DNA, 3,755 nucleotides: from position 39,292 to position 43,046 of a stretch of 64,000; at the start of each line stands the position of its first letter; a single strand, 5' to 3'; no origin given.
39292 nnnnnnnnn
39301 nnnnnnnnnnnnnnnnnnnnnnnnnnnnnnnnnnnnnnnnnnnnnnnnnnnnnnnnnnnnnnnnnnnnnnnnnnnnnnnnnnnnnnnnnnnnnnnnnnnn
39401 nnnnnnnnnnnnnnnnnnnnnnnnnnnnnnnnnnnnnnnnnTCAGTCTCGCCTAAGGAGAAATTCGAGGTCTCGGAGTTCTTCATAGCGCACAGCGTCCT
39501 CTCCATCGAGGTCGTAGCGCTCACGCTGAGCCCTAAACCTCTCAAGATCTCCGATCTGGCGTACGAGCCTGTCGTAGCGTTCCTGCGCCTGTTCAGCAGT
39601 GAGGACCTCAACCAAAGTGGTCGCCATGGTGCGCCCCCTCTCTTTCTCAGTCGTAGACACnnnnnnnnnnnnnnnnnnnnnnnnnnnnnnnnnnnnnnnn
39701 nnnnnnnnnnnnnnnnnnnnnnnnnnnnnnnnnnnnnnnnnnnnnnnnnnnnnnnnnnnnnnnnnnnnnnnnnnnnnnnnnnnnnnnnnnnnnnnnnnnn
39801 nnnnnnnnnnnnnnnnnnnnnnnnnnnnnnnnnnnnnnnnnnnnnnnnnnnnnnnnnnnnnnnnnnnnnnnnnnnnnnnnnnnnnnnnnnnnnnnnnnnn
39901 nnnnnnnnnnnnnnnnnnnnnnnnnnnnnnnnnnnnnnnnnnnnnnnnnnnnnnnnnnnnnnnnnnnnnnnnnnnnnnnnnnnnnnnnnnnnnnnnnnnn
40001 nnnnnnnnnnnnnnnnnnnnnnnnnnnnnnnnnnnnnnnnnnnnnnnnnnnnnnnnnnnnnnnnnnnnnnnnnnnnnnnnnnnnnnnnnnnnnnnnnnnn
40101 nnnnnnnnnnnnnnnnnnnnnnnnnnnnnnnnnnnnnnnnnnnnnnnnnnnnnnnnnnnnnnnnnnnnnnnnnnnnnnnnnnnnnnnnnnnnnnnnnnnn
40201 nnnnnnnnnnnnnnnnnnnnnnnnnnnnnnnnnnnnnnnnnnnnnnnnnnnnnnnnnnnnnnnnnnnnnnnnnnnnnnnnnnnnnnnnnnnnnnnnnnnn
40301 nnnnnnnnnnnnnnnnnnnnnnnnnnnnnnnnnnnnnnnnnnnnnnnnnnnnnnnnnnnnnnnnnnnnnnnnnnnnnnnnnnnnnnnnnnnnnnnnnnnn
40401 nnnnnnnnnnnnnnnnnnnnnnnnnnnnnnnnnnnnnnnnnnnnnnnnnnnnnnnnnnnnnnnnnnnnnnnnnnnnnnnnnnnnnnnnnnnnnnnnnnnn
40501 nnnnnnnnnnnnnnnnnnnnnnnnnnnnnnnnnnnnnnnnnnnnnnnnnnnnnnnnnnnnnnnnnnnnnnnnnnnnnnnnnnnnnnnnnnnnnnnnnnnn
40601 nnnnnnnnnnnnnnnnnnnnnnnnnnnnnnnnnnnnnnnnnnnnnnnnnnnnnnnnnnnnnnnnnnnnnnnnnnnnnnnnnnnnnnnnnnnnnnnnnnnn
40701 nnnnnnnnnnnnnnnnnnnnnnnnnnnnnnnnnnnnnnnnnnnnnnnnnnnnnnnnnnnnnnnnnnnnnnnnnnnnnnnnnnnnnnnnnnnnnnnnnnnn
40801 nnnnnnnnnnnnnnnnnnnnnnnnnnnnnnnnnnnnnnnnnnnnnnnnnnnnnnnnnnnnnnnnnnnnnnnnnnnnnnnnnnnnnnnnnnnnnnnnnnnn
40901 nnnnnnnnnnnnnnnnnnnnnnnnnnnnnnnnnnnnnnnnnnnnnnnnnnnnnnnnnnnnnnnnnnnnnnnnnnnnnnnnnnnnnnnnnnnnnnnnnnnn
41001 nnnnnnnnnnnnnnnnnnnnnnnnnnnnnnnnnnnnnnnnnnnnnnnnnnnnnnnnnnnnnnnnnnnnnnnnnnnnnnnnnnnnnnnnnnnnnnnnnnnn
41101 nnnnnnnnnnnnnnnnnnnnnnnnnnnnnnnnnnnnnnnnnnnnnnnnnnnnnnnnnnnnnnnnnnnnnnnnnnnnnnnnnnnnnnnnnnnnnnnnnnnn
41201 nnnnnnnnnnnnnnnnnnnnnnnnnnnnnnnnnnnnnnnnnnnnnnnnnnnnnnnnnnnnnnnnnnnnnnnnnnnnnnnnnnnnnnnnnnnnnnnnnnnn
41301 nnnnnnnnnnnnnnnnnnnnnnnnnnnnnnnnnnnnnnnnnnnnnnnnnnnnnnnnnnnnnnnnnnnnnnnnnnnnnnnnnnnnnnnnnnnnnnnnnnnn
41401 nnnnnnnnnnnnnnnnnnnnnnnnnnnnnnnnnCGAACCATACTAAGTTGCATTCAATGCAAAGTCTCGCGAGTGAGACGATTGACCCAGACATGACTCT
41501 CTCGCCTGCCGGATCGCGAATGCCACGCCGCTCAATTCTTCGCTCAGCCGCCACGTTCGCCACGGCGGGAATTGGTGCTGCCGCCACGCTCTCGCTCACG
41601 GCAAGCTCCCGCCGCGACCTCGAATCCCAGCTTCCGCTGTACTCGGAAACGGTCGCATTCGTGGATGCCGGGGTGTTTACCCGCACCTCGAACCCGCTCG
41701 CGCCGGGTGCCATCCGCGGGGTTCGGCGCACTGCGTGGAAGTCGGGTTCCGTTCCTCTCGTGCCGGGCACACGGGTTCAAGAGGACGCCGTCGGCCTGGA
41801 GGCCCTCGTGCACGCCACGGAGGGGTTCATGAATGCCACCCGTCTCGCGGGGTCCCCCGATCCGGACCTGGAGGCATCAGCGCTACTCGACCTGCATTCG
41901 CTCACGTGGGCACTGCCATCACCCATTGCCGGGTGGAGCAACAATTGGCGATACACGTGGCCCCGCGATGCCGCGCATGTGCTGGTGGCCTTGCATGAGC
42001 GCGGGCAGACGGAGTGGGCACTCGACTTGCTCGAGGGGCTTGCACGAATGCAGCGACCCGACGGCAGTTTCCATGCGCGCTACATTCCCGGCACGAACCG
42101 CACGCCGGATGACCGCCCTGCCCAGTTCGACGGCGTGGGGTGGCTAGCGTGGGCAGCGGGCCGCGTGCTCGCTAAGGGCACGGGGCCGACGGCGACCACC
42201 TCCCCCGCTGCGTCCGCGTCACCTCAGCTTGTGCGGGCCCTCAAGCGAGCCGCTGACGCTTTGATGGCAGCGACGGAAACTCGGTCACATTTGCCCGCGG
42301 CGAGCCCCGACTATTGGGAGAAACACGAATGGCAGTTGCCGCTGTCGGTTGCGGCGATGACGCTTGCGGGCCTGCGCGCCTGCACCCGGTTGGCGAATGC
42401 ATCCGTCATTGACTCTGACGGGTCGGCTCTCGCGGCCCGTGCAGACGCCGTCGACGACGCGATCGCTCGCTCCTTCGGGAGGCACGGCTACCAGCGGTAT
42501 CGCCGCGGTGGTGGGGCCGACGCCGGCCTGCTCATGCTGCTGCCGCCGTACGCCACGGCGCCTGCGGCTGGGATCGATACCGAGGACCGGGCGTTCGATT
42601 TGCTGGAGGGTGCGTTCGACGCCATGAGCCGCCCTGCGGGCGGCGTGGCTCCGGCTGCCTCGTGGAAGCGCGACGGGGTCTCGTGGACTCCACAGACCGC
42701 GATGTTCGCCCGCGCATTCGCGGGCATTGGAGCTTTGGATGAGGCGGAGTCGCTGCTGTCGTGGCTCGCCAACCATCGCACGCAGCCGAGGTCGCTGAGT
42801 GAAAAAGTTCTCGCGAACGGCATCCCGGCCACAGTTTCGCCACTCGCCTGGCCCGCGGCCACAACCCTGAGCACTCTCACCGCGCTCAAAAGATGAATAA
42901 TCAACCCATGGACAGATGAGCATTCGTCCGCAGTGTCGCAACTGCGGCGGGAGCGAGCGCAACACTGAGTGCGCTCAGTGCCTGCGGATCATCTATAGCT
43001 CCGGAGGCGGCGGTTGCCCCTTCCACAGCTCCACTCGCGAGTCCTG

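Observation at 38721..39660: Overlapping small-gene/large-gene pair of unknown function, a possible toxin-antitoxin or defence module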

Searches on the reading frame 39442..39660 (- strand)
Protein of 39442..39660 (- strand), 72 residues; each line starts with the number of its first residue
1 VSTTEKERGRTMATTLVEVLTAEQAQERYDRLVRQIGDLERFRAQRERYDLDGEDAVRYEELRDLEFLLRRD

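Call 4: search_protein_families(library=pfam, proteins=[window:39442-39660:-], max_evalue=1)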
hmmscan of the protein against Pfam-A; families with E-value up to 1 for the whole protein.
window:39442-39660:- (72 aa): 0 families

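Call 5: search_protein_families(library=padloc, proteins=[window:39442-39660:-], max_evalue=1)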
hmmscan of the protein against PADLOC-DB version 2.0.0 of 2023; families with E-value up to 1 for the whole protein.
window:39442-39660:- (72 aa): 0 families

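Call 6: search_protein_families(library=ncbifam, proteins=[window:39442-39660:-], max_evalue=1)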
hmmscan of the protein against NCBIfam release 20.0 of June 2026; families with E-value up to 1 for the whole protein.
window:39442-39660:- (72 aa): 0 families

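Call 7: search_protein_families(library=phrogs, proteins=[window:39442-39660:-], max_evalue=1)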
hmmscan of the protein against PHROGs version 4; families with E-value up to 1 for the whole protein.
window:39442-39660:- (72 aa): 4 families
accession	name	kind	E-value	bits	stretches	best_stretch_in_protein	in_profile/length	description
phrog_1244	-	unknown function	0.063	13.7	1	23-52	57-86/157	-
phrog_32180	-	unknown function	0.097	13.6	1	18-68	15-66/116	-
phrog_22991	-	unknown function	0.16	13.1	1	14-49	17-50/64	-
phrog_27476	-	unknown function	0.27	12.2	1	24-35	18-29/48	-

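Call 35: search_protein_families(library=pfam, alignment_id=A2, max_evalue=10)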
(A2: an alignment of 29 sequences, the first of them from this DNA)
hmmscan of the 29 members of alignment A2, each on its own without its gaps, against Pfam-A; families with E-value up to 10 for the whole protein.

A. member 1, seq(61 aa): 0 families

B. families by the number of members that match (of 29 scanned): 11 families
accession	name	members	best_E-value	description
PF20432.4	Xre-like-HTH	1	8.2e-05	Antitoxin Xre-like helix-turn-helix domain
PF15188.11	CCDC-167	1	0.022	Coiled-coil domain-containing protein 167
PF05746.21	DALR_1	1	0.062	DALR anticodon binding domain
PF13449.12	Phytase-like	1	0.073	Esterase-like activity of phytase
PF08451.16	A_deaminase_N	1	0.099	Adenosine/AMP deaminase N-terminal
PF19565.4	DUF6087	1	0.11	Family of unknown function (DUF6087)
PF03457.19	HA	1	0.12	Helicase associated domain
PF08535.16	KorB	1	0.12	KorB domain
PF19998.4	fvmX1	1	0.18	FtsH ternary system domain X1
PF06051.17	DUF928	1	0.19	Domain of Unknown Function (DUF928)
PF23716.1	DUF7158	1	0.87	Family of unknown function (DUF7158)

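Call 36: find_homologous_proteins(query=A2, max_evalue=0.01)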
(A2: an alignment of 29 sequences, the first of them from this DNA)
Query A2 (29 sequences) (61 aa, profile of the alignment): 115 proteins with E <= 0.01 among 1743 candidates.
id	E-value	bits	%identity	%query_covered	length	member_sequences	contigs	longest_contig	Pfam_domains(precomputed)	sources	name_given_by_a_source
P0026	2.6e-22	96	48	100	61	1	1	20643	-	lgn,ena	-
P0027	1.2e-21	94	52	100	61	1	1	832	-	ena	-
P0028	7.6e-21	91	41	56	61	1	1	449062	-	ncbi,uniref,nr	ncbi:hypothetical protein [Sinomonas sp. ASV322]|uniref:hypothetical protein n=1 Tax=Sinomonas sp. A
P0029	2.9e-19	86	34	98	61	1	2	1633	-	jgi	jgi:hypothetical protein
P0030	1.9e-18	84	30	98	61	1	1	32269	-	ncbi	ncbi:MAG: hypothetical protein ACRCYX_07705 [Dermatophilaceae bacterium]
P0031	1.1e-17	81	31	98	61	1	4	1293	-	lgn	-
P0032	2.0e-17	80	33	87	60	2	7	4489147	-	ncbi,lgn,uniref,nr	ncbi:hypothetical protein KQI48_05995 [Cellulomonas hominis]|uniref:Uncharacterized protein n=1 Tax=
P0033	3.0e-17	80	35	82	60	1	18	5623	-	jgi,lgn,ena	-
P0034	4.1e-17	79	-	-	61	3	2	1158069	-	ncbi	ncbi:hypothetical protein AB0J89_11580 [Micromonospora chokoriensis]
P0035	4.1e-17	79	33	87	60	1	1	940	-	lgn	-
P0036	4.8e-17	79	36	93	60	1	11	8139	-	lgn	-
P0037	6.3e-17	79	29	100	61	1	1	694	-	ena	-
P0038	6.8e-17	79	35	82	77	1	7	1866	-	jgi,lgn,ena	-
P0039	8.8e-17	78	-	-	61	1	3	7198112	-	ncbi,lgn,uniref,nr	ncbi:hypothetical protein ACGFIE_27630 [Micromonospora sp. NPDC049275]|uniref:hypothetical protein n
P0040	1.0e-16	78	45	33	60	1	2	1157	-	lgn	-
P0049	2.1e-16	77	34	67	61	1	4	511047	-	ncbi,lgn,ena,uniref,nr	ncbi:hypothetical protein L2091_05985 [Curtobacterium albidum]|uniref:hypothetical protein n=1 Tax=C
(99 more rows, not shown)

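Call 37: search_solved_structures(query=A2, max_evalue=10, show_alignments=3)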
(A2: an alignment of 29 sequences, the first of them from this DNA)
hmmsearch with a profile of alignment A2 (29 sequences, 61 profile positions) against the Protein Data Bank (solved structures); distinct sequences matched with E-value up to 10: 20.
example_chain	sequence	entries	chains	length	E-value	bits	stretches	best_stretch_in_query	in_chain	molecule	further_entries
4rht_A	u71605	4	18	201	0.12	15.4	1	8-32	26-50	Hypoxanthine-guanine phosphoribosyltransferase Hpt | Hypoxanthine-guanine phosphoribosyltransferase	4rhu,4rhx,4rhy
5knp_A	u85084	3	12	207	0.12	15.4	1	8-32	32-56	Hypoxanthine-guanine phosphoribosyltransferase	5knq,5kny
1m5y_A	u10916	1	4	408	0.25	14.4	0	8-40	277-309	Survival protein surA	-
9hg5_F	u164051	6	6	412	0.25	14.4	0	8-40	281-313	Chaperone SurA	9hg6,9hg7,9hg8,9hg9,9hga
8ard_A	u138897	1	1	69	0.29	14.2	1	1-28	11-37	Unconventional myosin-VI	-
2ld3_A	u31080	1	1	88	0.31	14.1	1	1-28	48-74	Myosin VI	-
8pz1_F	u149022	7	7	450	0.35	13.9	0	8-40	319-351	Chaperone SurA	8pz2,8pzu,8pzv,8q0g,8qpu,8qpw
8whl_F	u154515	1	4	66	0.38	13.8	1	7-56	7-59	Centromere-associated protein E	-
7bpn_A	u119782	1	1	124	0.58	13.2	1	7-34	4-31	NF7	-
2l69_A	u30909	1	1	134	0.75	12.9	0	7-30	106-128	Rossmann 2x3 fold protein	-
8qpv_F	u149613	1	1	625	0.96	12.5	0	8-40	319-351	Chaperone SurA,Outer membrane protein X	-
2hyt_A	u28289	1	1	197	1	12.4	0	12-40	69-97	TetR-family transcriptional regulator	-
4j7z_A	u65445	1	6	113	1.1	12.4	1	7-52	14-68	Chaperone protein DnaJ 2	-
3gn4_A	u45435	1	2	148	1.1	12.3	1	1-24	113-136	Myosin-VI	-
9dyv_A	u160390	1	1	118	1.2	12.2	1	7-52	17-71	Chaperone protein DnaJ 2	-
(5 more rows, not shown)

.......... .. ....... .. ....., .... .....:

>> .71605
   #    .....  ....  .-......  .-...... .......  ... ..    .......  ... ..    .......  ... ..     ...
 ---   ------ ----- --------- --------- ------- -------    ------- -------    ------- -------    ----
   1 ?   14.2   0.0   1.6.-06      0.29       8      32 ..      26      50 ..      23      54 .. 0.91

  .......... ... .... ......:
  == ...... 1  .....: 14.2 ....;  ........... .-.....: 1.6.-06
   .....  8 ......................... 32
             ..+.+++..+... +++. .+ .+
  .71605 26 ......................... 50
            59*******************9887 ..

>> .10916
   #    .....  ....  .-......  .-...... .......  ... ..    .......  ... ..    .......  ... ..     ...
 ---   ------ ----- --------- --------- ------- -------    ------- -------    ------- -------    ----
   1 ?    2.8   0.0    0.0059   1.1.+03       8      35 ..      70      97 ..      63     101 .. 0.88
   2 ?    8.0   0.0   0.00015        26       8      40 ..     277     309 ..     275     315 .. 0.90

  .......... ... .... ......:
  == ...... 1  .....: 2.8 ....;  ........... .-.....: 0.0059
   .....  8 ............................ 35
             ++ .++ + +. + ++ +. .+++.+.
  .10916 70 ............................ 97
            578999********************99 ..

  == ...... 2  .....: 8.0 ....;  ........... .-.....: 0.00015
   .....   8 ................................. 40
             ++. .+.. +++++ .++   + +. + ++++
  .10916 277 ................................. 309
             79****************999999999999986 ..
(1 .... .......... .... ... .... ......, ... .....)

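Call 49: find_encoding_contigs(protein=P0032, flank=7000, max_places=2)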
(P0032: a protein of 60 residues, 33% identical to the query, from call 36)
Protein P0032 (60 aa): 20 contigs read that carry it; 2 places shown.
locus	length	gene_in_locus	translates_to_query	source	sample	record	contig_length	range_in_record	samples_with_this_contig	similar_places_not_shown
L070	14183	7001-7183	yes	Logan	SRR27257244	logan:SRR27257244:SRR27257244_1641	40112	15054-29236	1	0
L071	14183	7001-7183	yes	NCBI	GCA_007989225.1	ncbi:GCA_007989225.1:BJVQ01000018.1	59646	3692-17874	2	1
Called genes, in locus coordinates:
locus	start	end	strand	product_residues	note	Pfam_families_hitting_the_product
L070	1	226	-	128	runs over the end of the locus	PF18029:Glyoxalase_6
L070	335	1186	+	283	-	-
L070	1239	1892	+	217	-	PF01329:Pterin_4a, PF18029:Glyoxalase_6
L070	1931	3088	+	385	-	PF00724:Oxidored_FMN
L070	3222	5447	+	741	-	PF17678:Glyco_hydro_92N, PF07971:Glyco_hydro_92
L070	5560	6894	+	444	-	PF00534:Glycos_transf_1, PF13692:Glyco_trans_1_4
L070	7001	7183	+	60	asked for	-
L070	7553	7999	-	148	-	PF26345:ScoMcrA_N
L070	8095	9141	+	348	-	PF00296:Bac_luciferase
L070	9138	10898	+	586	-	PF00128:Alpha-amylase, PF22157:SupH-like_C (weak)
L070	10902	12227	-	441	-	PF00561:Abhydrolase_1, PF12146:Hydrolase_4 (faint)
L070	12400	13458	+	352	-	PF01636:APH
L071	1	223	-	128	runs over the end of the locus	PF18029:Glyoxalase_6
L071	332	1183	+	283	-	-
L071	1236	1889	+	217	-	PF01329:Pterin_4a, PF18029:Glyoxalase_6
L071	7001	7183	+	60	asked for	-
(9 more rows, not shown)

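Call 50: find_encoding_contigs(protein=P0039, flank=7000, max_places=2)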
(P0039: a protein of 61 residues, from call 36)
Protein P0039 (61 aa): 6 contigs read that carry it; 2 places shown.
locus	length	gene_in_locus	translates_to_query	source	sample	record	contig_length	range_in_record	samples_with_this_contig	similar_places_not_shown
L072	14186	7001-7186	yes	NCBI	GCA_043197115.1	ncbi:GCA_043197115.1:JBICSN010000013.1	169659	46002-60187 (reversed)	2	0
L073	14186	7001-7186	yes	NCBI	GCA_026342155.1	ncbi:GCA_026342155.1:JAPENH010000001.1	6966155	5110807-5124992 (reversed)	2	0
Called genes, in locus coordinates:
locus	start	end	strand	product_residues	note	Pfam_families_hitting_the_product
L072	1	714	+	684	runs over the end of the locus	PF14742:GDE_N_bis, PF22422:MGH1-like_GH, PF06202:GDE_C (weak)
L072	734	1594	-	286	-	-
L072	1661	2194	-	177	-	PF00486:Trans_reg_C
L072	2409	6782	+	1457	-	PF00082:Peptidase_S8, PF13620:CarboxypepD_reg, PF13715:CarbopepD_reg_2, PF13964:Beta-prop_Calicin, PF24681:Kelch_KLHDC2_KLHL20_DRC7, PF24996:NANM, PF25210:Kelch_FKB95, PF01344:Kelch_1, +8 more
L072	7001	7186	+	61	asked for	-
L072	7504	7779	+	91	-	-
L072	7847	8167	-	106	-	PF07210:DUF1416, PF13620:CarboxypepD_reg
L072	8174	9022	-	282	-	PF00581:Rhodanese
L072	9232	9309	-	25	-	-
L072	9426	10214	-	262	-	PF11209:LmeA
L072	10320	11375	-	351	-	-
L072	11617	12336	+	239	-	PF21695:GlnR_1st, PF00486:Trans_reg_C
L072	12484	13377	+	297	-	PF01522:Polysacc_deac_1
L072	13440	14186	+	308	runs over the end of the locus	PF00583:Acetyltransf_1 (weak), PF13673:Acetyltransf_10 (faint), PF13508:Acetyltransf_7 (weak), PF13302:Acetyltransf_3 (weak), PF00583:Acetyltransf_1, PF13508:Acetyltransf_7, PF08445:FR47 (weak)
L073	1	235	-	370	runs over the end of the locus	PF01571:GCV_T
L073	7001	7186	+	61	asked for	-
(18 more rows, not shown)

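Call 51: find_encoding_contigs(protein=P0049, flank=7000, max_places=2)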
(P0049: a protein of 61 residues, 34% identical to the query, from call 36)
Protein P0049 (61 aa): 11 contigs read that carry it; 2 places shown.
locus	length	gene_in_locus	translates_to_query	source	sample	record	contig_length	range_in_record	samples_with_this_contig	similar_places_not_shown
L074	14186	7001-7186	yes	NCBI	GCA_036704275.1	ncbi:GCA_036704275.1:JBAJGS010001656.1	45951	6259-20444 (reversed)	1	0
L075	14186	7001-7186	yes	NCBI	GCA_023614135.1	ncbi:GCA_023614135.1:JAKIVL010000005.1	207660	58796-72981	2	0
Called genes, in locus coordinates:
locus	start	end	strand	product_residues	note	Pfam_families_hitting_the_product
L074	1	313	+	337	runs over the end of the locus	PF00528:BPD_transp_1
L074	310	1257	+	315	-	PF00528:BPD_transp_1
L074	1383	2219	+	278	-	PF01261:AP_endonuc_2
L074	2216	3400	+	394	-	PF01113:DapB_N (faint), PF01118:Semialdhyde_dh (faint), PF01408:GFO_IDH_MocA, PF03435:Sacchrp_dh_NADP (weak), PF02894:GFO_IDH_MocA_C, PF22725:GFO_IDH_MocA_C3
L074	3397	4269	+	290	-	PF01261:AP_endonuc_2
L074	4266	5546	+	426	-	PF01232:Mannitol_dh, PF08125:Mannitol_dh_C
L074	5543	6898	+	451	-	PF02746:MR_MLE_N, PF13378:MR_MLE_C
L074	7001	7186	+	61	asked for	-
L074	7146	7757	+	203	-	-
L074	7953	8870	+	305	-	-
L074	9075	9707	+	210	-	PF01386:Ribosomal_L25p, PF14693:Ribosomal_TL5_C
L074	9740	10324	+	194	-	PF01195:Pept_tRNA_hydro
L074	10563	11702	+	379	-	-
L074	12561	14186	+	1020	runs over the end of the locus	PF17757:UvrB_inter, PF02559:CarD_TRCF_RID, PF00270:DEAD, PF04851:ResIII, PF00271:Helicase_C, PF22590:Cas3-like_C_2 (weak), PF03461:TRCF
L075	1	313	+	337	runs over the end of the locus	PF00528:BPD_transp_1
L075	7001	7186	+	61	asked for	-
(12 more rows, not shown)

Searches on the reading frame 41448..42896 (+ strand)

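Call 101: search_protein_families(library=pfam, proteins=[window:41448-42896:+], max_evalue=0.001)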
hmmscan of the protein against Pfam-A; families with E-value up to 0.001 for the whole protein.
window:41448-42896:+ (482 aa): 1 family
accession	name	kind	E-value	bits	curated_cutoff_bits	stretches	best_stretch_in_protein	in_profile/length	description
PF00723.27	Glyco_hydro_15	-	0.00028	20.4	22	0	159-379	35-265/427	Glycosyl hydrolases family 15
